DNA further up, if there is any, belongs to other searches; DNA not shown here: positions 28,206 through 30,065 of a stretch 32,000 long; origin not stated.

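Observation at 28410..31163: NirK fused to a 12-TM domain, with an internal Tat-like signal and an extra cupredoxin domain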

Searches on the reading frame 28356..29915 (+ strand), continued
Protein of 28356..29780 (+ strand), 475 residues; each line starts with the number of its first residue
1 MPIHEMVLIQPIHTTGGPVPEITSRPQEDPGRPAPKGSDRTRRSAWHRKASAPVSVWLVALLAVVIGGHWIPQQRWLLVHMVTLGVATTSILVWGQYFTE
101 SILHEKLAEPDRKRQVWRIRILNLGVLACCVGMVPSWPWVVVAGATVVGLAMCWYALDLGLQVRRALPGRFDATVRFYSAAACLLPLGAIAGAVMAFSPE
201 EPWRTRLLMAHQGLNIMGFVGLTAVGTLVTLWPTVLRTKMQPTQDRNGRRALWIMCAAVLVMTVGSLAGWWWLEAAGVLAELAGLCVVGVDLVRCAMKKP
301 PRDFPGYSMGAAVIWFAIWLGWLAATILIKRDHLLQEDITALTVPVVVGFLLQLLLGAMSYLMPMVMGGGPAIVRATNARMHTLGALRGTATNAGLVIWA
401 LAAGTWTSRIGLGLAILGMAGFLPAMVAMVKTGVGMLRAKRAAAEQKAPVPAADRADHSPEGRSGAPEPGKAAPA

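Call 54: search_protein_families(library=pfam, proteins=[L044:2732-3793:-, L044:4076-5350:-, L044:5398-5853:-, L044:7525-8151:+, L044:8180-9187:-, L044:9247-9996:-, L061:7858-9024:-, L061:4297-5373:-, L061:9030-9635:-, L061:10546-11931:-], max_evalue=0.001)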
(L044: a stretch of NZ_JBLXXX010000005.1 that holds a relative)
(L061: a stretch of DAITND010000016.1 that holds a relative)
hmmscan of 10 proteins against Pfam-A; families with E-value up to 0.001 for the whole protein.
L044:2732-3793:- (353 aa): 1 family
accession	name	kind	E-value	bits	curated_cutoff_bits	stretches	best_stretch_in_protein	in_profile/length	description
PF02517.21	Rce1-like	-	1.1e-17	64.5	22.4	1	198-288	5-92/93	Type II CAAX prenyl endopeptidase Rce1-like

L044:4076-5350:- (424 aa): 1 family
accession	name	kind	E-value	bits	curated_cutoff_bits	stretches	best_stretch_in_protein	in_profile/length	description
PF09594.16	GT87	-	3.6e-45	155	25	1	78-320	1-237/237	Glycosyltransferase family 87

L044:5398-5853:- (151 aa): 0 families

L044:7525-8151:+ (208 aa): 1 family
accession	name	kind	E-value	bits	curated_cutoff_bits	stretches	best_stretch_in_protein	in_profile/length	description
PF01464.25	SLT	-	5.7e-11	42.5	21.3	1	65-167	5-106/117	Transglycosylase SLT domain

L044:8180-9187:- (335 aa): 1 family
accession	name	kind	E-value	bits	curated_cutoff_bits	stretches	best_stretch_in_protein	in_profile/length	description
PF02275.23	CBAH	-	7e-92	308.9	20.4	1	2-322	1-315/316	Linear amide C-N hydrolases, choloylglycine hydrolase family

L044:9247-9996:- (249 aa): 1 family
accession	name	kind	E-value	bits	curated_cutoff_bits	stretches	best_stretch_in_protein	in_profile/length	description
PF03009.23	GDPD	-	2.6e-41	142.8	23.6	1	12-241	1-242/244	Glycerophosphoryl diester phosphodiesterase family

L061:7858-9024:- (388 aa): 3 families
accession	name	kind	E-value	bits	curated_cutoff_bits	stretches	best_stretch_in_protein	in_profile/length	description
PF07690.21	MFS_1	-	3.8e-43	148.2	33.4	2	23-203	2-185/347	Major Facilitator Superfamily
PF05977.19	MFS_3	-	1.1e-06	27.8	27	1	9-199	2-196/524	Transmembrane secretion effector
PF06609.19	TRI12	-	1.3e-05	24.3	23.2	1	37-192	64-217/599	Fungal trichothecene efflux pump (TRI12)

L061:4297-5373:- (358 aa): 2 families
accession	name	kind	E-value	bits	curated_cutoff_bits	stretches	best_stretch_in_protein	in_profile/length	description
PF10006.14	DUF2249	-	2.7e-25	88.4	29.5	1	288-357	1-70/70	Uncharacterized conserved protein (DUF2249)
PF01814.28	Hemerythrin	-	7.6e-15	56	25.3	1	109-235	2-127/127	Hemerythrin HHE cation binding domain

L061:9030-9635:- (201 aa): 0 families

L061:10546-11931:- (461 aa): 0 families

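Call 58: search_protein_representatives(alignment_id=A1)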
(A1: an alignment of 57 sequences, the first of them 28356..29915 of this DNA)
Query: 57 sequences, 532 profile positions. Proteins with E-value up to 0.001 (for the whole library): 1455; up to 1e-10: 1053; up to 1e-30: 495. The best 150 are listed.
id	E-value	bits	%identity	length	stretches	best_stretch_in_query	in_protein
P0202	2.9e-176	603.9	-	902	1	26-520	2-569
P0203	1.5e-172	591.6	-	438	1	39-466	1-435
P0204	2.7e-171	587.5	-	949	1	23-520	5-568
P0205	4.3e-170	583.5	-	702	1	18-520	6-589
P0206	3.3e-169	580.6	-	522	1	21-448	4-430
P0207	2.4e-168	577.8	-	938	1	18-520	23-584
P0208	5.6e-165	566.6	-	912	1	21-520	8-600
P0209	6.0e-165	566.6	-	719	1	28-520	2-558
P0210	2.2e-160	551.5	-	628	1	26-520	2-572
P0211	2.8e-157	541.3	-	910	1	20-521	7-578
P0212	2.6e-154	531.5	-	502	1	27-471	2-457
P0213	1.9e-150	518.7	-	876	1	20-520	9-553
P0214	6.1e-149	513.7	-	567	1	15-460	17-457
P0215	6.4e-149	513.6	-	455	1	15-465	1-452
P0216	1.5e-148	512.5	-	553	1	28-519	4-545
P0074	3.3e-121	422.2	-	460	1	19-442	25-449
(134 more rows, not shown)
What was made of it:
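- The profile finds 1455 clusters at the 50% identity level (call 58).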

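Call 61: find_homologous_proteins(query=L076:4934-5965:+, max_evalue=0.001)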
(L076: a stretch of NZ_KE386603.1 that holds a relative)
Query L076:4934-5965:+ (344 aa): 2828 proteins with E <= 0.001 among 8000 candidates; the best 120 are listed.
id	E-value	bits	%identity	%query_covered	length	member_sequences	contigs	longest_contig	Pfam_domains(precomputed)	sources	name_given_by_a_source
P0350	3.4e-205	699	100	100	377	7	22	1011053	-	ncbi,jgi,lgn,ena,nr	ncbi:hypothetical protein [Thermocrispum sp.]|jgi:hypothetical protein|nr:hypothetical protein [Ther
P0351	2.4e-156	539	79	100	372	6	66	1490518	-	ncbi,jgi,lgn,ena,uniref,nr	ncbi:hypothetical protein [Thermocrispum municipale]|jgi:hypothetical protein|uniref:hypothetical pr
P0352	1.8e-137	476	73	96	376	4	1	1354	-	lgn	-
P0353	6.2e-134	465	70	96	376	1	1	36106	-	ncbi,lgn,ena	ncbi:hypothetical protein [Actinophytocola sp. KF-1]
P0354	9.5e-133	461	68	96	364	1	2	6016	-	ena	-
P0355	7.1e-132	458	70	98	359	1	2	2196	-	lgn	-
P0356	1.5e-117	411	76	81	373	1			-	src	-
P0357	8.9e-109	382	66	92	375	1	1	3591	-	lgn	-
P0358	2.7e-108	381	63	99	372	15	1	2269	-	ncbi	-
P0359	9.6e-106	372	62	96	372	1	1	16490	-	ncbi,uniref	ncbi:hypothetical protein [Nocardioides sp.]|uniref:hypothetical protein n=1 Tax=Nocardioides sp. Ta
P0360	1.7e-105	371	63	95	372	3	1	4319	-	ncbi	-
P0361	7.1e-105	369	62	96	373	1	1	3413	-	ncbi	-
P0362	8.9e-105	369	61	99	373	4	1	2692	-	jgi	jgi:hypothetical protein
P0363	7.6e-102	359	62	93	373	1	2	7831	-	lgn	-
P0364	1.7e-100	355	62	96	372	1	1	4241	-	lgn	-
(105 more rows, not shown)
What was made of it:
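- Closest known: NnrS. Same: One source labels a member 'NnrS family protein' (call 61).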

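Call 94: search_protein_families(library=pfam, proteins=[L068:3975-4688:+, L037:3145-3609:-, L049:5367-5930:+, L019:296-1819:+, L037:1852-3135:-, L078:4162-4872:+, L022:8883-9500:+, L023:5213-5812:-, L020:6092-8692:-, L036:876-2018:-], max_evalue=0.01)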
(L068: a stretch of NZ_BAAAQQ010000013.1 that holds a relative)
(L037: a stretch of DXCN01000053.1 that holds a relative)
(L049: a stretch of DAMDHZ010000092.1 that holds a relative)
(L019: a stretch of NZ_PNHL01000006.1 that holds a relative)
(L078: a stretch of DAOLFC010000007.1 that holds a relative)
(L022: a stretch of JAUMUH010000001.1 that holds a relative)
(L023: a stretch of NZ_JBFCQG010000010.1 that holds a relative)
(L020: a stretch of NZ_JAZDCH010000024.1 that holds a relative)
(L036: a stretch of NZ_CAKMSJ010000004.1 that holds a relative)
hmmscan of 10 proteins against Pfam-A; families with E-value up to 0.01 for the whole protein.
L068:3975-4688:+ (238 aa): 2 families
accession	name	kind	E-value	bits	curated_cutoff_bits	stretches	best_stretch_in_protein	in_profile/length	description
PF09339.16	HTH_IclR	-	3.5e-05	23.9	22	1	35-79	7-51/52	IclR helix-turn-helix domain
PF12840.13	HTH_20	-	0.00031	21.1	27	1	30-77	3-49/51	Helix-turn-helix domain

L037:3145-3609:- (155 aa): 0 families

L049:5367-5930:+ (188 aa): 0 families

L019:296-1819:+ (508 aa): 0 families

L037:1852-3135:- (428 aa): 1 family
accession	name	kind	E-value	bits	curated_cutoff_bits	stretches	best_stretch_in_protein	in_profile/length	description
PF09594.16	GT87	-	4.9e-38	131.6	25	1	79-321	1-237/237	Glycosyltransferase family 87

L078:4162-4872:+ (237 aa): 1 family
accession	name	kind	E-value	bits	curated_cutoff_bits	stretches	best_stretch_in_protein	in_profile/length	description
PF10006.14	DUF2249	-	2.2e-22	79.1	29.5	1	166-236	1-70/70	Uncharacterized conserved protein (DUF2249)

L022:8883-9500:+ (206 aa): 1 family
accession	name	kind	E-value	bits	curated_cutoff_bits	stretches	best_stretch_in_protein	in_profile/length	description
PF01464.25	SLT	-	4.9e-11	42.7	21.3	1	62-175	3-115/117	Transglycosylase SLT domain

L023:5213-5812:- (200 aa): 2 families
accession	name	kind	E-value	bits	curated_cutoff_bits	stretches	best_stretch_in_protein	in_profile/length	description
PF04306.18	DUF456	-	5.8e-29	101.6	29.4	1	56-191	1-138/139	Protein of unknown function (DUF456)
PF19180.5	DUF5862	-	0.00062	20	33.3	1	118-148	26-56/68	Family of unknown function (DUF5862)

L020:6092-8692:- (867 aa): 8 families
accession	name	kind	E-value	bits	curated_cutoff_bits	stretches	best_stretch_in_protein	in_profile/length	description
PF00580.27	UvrD-helicase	-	6.3e-90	302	23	1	92-360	1-271/271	UvrD/REP helicase N-terminal domain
PF13361.12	UvrD_C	-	1.3e-76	258.7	25.6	1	365-722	1-348/350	UvrD-like helicase C-terminal domain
PF13245.12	AAA_19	-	7.1e-25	88.2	25.1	1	96-345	1-134/134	AAA domain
PF21196.3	PcrA_UvrD_tudor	-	5.4e-14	52.2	23.9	1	819-866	2-48/48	PcrA/UvrD tudor domain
PF13538.12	UvrD_C_2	-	3e-11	43.4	27.4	1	661-720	2-52/52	UvrD-like helicase C-terminal domain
PF13604.12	AAA_30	-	1.2e-09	38.6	27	1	92-157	2-67/191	AAA domain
PF01443.25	Viral_helicase1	-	6.3e-05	23.3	21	0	663-719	179-226/228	Viral superfamily 1 RNA helicase core domain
PF13086.12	AAA_11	-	0.00051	20.3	27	1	92-235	2-137/257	AAA domain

L036:876-2018:- (381 aa): 1 family
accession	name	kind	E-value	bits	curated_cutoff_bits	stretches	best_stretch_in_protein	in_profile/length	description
PF02517.21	Rce1-like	-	1.2e-17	64.4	22.4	1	228-317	4-93/93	Type II CAAX prenyl endopeptidase Rce1-like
